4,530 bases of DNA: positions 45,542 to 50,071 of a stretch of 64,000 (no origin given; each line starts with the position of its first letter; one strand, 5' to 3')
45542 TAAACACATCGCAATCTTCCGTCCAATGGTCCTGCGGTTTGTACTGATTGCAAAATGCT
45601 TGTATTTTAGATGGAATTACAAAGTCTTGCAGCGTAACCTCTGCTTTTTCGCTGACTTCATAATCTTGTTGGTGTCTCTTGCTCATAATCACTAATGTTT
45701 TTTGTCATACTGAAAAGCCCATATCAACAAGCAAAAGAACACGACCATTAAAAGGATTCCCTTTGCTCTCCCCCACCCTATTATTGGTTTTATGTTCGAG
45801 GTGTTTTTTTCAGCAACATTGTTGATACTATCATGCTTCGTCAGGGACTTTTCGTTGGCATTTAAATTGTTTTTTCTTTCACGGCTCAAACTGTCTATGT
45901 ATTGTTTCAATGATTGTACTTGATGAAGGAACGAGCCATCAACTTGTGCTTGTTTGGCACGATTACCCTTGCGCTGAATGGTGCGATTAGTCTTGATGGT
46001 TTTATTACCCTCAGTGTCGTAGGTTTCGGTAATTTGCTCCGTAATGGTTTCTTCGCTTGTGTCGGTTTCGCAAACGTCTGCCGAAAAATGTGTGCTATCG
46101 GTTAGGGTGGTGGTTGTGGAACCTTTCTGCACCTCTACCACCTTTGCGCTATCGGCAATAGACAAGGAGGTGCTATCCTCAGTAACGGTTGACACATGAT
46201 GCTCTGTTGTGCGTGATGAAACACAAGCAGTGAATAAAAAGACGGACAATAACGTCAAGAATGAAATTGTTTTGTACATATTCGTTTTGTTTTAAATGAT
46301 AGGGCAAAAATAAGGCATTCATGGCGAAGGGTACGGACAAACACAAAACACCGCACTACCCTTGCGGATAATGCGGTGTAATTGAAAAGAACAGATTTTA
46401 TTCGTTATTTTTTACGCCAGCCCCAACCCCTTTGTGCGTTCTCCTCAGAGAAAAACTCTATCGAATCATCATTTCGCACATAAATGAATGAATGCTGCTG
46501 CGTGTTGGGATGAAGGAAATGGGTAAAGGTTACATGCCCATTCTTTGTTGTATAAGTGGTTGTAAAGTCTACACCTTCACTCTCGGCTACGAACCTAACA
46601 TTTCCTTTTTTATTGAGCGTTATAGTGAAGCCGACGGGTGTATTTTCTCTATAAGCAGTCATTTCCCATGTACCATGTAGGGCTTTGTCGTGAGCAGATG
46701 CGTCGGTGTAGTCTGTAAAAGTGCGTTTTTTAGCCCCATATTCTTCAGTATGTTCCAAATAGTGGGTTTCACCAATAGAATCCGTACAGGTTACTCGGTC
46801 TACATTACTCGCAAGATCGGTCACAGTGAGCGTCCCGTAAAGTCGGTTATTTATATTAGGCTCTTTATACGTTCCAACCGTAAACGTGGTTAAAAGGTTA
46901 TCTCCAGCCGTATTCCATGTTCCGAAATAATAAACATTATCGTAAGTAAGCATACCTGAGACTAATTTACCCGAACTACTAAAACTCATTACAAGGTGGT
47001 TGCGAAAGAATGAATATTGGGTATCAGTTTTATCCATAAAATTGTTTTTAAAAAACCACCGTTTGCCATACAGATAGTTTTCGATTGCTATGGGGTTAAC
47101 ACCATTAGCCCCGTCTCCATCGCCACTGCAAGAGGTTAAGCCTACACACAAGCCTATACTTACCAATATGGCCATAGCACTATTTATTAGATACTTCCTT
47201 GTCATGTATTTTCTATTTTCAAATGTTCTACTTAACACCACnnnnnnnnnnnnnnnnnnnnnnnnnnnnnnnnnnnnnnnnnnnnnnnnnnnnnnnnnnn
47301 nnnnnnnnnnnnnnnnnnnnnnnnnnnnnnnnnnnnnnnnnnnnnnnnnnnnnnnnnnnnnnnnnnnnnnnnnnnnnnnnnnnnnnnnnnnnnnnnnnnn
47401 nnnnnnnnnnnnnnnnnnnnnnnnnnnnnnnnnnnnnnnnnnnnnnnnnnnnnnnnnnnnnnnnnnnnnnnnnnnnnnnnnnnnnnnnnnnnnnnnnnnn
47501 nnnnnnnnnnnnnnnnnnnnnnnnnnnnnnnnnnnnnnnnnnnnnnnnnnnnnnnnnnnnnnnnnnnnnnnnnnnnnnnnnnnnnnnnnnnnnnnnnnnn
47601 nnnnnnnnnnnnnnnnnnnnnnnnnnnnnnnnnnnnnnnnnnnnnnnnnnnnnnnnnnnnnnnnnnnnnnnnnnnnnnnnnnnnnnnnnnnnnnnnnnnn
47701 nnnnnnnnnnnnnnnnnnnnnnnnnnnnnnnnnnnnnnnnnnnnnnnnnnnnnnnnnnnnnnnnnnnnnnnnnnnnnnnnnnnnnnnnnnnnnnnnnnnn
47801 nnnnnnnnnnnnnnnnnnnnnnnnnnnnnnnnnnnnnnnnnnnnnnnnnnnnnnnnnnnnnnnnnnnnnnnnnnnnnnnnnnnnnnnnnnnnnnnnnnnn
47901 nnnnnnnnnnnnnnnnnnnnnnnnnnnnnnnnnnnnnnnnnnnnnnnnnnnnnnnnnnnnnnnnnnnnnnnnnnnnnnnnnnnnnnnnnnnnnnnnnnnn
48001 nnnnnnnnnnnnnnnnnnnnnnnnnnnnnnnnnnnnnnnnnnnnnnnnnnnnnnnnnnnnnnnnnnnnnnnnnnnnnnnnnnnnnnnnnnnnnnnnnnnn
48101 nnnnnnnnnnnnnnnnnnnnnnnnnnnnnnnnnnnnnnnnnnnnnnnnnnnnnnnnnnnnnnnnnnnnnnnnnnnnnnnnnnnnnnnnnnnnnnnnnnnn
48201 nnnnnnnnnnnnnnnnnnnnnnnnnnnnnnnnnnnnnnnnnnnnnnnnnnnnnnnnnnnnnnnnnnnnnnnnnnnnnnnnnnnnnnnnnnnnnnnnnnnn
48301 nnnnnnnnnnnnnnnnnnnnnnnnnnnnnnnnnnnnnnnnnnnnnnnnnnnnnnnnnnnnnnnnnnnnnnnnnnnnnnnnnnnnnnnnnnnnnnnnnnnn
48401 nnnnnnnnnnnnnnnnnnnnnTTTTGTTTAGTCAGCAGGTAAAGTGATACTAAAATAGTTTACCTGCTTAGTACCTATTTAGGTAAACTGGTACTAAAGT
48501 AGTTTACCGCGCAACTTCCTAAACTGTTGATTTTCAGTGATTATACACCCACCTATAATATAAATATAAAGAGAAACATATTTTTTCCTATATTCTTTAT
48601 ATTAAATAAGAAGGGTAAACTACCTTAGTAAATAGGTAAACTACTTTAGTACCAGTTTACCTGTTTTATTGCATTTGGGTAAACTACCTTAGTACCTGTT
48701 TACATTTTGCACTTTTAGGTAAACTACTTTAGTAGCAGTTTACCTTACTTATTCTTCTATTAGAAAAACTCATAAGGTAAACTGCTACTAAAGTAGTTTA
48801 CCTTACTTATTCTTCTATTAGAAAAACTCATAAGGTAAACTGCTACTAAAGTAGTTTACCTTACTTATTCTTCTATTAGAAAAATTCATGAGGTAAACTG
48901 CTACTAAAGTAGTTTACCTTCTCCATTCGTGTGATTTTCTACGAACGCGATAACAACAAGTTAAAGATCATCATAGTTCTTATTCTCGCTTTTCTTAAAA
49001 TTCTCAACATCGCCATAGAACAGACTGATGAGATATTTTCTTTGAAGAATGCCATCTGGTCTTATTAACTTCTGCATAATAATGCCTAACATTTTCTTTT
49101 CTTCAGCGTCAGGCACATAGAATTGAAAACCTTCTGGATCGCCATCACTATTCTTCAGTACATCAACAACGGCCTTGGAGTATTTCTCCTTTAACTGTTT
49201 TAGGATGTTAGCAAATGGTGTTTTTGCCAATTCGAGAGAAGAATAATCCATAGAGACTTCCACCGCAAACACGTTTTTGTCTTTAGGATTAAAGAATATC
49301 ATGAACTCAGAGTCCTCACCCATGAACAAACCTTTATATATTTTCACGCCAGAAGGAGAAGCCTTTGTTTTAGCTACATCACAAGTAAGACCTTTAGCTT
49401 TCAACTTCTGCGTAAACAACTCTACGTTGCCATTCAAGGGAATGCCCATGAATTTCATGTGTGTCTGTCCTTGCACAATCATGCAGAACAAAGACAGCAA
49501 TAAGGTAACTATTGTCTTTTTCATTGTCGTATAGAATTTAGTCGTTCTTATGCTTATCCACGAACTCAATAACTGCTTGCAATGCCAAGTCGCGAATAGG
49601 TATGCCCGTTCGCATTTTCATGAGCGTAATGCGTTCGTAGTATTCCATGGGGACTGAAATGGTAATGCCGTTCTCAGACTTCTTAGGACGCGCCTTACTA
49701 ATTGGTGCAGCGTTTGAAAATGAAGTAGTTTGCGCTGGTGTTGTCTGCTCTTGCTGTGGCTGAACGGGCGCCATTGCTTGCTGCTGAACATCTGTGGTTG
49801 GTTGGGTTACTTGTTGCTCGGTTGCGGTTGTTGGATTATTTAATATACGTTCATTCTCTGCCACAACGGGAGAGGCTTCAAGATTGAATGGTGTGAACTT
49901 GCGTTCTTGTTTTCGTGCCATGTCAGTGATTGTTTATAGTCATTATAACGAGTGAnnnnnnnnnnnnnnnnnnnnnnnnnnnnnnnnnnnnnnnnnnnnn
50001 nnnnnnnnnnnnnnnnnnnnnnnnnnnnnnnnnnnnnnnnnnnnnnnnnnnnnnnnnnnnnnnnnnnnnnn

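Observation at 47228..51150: Plasmid-type replication and partition module inside a tailed-phage genome (phage-plasmid lifestyle in a Bacteroidota-type element)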

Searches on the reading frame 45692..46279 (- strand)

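Call 3: search_protein_families(library=pfam, proteins=[window:45692-46279:-], max_evalue=0.1)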
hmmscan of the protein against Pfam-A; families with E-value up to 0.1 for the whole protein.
window:45692-46279:- (195 aa): 1 family
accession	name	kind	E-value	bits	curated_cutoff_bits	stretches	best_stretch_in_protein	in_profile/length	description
PF12698.13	ABC2_membrane_3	-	0.00044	19.9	31.6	1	8-188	10-177/347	ABC-2 family transporter protein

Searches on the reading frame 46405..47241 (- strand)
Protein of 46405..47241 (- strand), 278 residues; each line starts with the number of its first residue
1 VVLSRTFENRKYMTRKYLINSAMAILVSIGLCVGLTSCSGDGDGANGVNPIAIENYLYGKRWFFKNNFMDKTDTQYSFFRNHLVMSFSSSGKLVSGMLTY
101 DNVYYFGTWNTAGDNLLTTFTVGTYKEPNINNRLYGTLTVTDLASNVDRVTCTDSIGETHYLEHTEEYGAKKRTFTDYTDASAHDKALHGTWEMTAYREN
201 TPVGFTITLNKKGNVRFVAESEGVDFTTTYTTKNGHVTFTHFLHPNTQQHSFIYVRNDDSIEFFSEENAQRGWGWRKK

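Call 3: search_protein_families(library=pfam, proteins=[window:46405-47241:-], max_evalue=0.1)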
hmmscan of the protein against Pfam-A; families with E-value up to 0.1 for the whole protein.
window:46405-47241:- (278 aa): 1 family
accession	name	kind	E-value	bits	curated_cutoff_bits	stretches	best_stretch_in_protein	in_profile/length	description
PF07130.17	YebG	-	0.095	13.1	27.5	0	168-197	12-41/74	YebG protein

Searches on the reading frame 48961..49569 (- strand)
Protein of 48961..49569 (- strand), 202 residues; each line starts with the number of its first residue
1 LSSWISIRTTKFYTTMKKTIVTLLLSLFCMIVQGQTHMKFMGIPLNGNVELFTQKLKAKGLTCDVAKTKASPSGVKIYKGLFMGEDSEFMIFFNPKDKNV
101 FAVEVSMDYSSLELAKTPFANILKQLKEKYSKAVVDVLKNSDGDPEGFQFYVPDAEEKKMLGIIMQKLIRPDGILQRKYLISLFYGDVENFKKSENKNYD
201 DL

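Call 3: search_protein_families(library=pfam, proteins=[window:48961-49569:-], max_evalue=0.1)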
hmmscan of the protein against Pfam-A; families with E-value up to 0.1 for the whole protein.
window:48961-49569:- (202 aa): 0 families

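Call 91: search_protein_families(library=ncbifam, max_evalue=0.01, proteins=[window:48961-49569:-])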
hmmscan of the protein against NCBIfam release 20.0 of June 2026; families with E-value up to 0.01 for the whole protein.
window:48961-49569:- (202 aa): 0 families

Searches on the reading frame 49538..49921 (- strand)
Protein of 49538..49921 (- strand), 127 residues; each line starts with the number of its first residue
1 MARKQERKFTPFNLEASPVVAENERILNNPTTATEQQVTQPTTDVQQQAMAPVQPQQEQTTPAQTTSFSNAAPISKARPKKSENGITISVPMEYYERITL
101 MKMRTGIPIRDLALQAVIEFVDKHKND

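Call 3: search_protein_families(library=pfam, proteins=[window:49538-49921:-], max_evalue=0.1)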
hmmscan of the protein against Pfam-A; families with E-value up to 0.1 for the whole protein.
window:49538-49921:- (127 aa): 0 families

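Call 49: find_homologous_proteins(query=window:49538-49921:-, max_evalue=0.001)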
Query window:49538-49921:- (127 aa): 817 proteins with E <= 0.001 among 818 candidates; the best 120 are listed.
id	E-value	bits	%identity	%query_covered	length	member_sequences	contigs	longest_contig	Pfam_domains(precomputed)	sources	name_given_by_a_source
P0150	2.5e-73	261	99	100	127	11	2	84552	-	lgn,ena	-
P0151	1.8e-70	252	97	100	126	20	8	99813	-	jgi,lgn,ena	-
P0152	4.9e-70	251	97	100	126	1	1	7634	-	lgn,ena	-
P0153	6.5e-70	250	97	100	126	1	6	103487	-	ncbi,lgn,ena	-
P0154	2.3e-68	245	94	100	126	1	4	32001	-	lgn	-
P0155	1.6e-62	227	90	100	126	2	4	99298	-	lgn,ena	-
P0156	4.3e-62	225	89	100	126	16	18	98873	-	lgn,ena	-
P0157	2.1e-60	220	87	100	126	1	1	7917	-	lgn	-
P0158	8.5e-60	218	85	100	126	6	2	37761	-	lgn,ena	-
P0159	7.1e-56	205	83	100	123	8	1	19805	-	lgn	-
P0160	1.1e-55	205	81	100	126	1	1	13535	-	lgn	-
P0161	3.6e-55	203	80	100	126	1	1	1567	-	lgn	-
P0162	4.6e-55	203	80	100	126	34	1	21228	-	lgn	-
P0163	6.8e-55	202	80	100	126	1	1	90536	-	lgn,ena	-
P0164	9.2e-55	202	82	100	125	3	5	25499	-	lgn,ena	-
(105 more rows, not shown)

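Call 51: search_solved_structures(query=A1, max_evalue=10, show_alignments=3)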
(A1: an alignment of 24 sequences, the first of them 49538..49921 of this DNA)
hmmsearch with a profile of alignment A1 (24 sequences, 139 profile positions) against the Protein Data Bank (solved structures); distinct sequences matched with E-value up to 10: 1.
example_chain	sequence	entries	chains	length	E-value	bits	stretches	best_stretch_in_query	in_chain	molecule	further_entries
7eep_M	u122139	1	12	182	0.75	13.5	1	20-108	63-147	Pam1 adaptor proteins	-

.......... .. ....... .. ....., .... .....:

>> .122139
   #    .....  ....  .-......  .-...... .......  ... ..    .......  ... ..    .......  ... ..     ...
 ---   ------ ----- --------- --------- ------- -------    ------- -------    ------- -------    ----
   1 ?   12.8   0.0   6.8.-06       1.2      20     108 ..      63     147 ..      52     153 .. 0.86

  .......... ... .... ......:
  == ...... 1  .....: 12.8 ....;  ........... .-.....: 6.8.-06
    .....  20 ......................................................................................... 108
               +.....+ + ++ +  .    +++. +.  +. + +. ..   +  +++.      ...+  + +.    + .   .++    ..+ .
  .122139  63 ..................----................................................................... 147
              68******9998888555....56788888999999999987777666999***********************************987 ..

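Call 58: predict_structure(alignment_id=A1)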
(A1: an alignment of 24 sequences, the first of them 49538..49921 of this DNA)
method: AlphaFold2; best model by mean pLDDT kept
length: 127 residues; sequences in the alignment: 24
mean_pLDDT: 66.4   pTM: 0.33
mean pLDDT of the five models: 66.4, 62.9, 62.8, 62.4, 62.3
residues with pLDDT >= 90: 27; 70-90: 41; 50-70: 19; < 50: 40
segments of 3 or more residues with pLDDT < 50: 34-54, 56-72
pLDDT, mean of each block of 10 residues (from residue 1): 70 75 73 47 36 40 42 53 75 91 93 92 81
secondary structure, 60 per line:
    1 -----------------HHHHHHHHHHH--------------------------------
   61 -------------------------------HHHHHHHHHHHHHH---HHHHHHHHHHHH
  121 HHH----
elements in order: H18-28 H92-105 H109-123

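Call 69: fold_search(model_id=the predicted structure, library=pdb)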
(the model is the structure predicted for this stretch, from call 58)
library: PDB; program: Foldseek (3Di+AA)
matches with E <= 10: 20; with E <= 0.001: 0
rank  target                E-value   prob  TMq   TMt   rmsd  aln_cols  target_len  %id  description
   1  3vea_A                2.0e+00  0.25  0.22  0.20   4.5        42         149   19  Crystal Structure of matP-matS23mer (released 2012-11-21)
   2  2jxg_A                2.3e+00  0.16  0.20  0.42   5.9        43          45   14  Solution Structure of the DNA Binding domain of Proline Utilization A (PutA) (released 2008-02-19)
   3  4d8j_A                2.5e+00  0.21  0.24  0.21   5.0        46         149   15  Structure of E. coli MatP-mats complex (released 2012-11-21)
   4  6iwj_MODEL_1_A        4.3e+00  0.07  0.17  0.26  16.2        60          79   18  A designed domain swapped dimer (released 2019-02-13)
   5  7vp3_G                4.9e+00  0.10  0.21  0.41   6.1        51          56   16  Structure of a transcription factor and DNA complex (released 2022-10-19)
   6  1u9p                  5.3e+00  0.16  0.22  0.28   3.8        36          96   17  Permuted single-chain Arc (released 2005-02-15)
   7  1ea4_B                6.0e+00  0.14  0.22  0.57   3.3        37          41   16  TRANSCRIPTIONAL REPRESSOR COPG/22bp dsDNA COMPLEX (released 2001-07-05)
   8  2e6o_MODEL_1_A        6.5e+00  0.08  0.24  0.33   8.7        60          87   15  Solution structure of the HMG box domain from human HMG-box transcription factor 1 (released 2007-07-03)
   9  5hod_A                6.9e+00  0.11  0.21  0.40   8.3        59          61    7  Structure of LHX4 transcription factor complexed with DNA (released 2017-02-01)
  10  1wh5_MODEL_1_A        6.9e+00  0.05  0.18  0.28  10.5        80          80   16  Solution structure of homeobox domain of Arabidopsisthaliana zinc finger homeobox family protein (released 2004-11-28)
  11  2hwn_B                7.4e+00  0.08  0.22  0.49   5.9        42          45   19  Crystal Structure of RII alpha Dimerization/Docking domain of PKA bound to the D-AKAP2 peptide (released 2006-11-21)
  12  8pdk_A                8.0e+00  0.23  0.20  0.18   0.8        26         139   15  X-ray structure of the Thermus thermophilus PilF-GSPIIB domain in the c-di-GMP bound state (released 2024-06-26)
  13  6ejf_J                8.5e+00  0.14  0.20  0.19   1.3        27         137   15  Thermus thermophilus PilF ATPase (apoprotein form) (released 2018-08-01)
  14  2fe1                  8.5e+00  0.10  0.20  0.20   2.3        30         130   20  Crystal Structure of PAE0151 from Pyrobaculum aerophilum (released 2005-12-27)
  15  8g5y_SZ               8.5e+00  0.03  0.15  0.21  10.8        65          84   15  mRNA decoding in human is kinetically and structurally distinct from bacteria (IC state) (released 2023-04-19)
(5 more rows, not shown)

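Call 91: search_protein_families(library=ncbifam, max_evalue=0.01, proteins=[window:49538-49921:-])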
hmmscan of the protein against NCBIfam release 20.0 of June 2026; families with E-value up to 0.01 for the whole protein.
window:49538-49921:- (127 aa): 0 families
